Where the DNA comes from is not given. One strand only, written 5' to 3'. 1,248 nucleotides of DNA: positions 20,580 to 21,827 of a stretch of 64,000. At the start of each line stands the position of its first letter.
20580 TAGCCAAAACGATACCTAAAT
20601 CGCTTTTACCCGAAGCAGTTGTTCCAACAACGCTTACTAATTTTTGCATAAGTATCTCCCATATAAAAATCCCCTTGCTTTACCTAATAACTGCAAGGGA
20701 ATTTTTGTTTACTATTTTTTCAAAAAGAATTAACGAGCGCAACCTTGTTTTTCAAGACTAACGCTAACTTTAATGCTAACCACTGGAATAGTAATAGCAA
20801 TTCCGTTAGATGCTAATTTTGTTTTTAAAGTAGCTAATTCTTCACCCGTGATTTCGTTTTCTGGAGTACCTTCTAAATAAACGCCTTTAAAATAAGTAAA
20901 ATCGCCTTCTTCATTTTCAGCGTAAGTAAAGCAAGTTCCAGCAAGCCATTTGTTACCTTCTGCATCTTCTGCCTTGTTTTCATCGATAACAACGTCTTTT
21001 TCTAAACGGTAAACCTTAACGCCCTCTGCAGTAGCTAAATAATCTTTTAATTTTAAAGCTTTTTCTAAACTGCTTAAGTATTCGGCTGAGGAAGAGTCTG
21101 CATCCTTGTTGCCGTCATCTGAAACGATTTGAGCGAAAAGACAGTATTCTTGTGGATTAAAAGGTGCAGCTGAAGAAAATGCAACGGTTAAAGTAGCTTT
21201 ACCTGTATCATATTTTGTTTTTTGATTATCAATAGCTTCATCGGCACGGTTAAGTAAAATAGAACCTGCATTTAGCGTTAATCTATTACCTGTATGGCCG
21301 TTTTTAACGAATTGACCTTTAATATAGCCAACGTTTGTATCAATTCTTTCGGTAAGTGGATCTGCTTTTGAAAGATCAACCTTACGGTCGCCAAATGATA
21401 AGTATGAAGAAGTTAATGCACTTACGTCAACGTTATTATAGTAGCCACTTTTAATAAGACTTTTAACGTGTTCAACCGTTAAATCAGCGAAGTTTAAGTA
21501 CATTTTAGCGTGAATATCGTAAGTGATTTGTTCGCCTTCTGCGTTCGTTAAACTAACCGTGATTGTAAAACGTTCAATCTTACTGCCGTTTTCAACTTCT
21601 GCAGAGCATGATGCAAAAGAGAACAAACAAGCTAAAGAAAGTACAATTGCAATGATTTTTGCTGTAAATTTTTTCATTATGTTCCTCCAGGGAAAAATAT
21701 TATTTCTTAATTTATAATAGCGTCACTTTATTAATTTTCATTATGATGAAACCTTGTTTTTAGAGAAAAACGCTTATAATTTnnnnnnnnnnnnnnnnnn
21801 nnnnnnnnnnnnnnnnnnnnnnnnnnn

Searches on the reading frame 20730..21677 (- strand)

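Call 47: search_protein_families(library=pfam, proteins=[window:20730-21677:-], max_evalue=0.001)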
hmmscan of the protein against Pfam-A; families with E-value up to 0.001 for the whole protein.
window:20730-21677:- (315 aa): 0 families

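Call 61: search_protein_families(library=ncbifam, proteins=[window:20730-21677:-], max_evalue=0.01)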
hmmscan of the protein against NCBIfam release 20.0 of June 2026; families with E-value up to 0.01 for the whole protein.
window:20730-21677:- (315 aa): 1 family
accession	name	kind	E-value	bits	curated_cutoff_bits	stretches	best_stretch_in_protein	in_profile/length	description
TIGR04134.1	lipo_with_rSAM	hypoth_equivalog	0.0044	17.1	39.8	0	6-51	4-54/150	radical SAM-associated putative lipoprotein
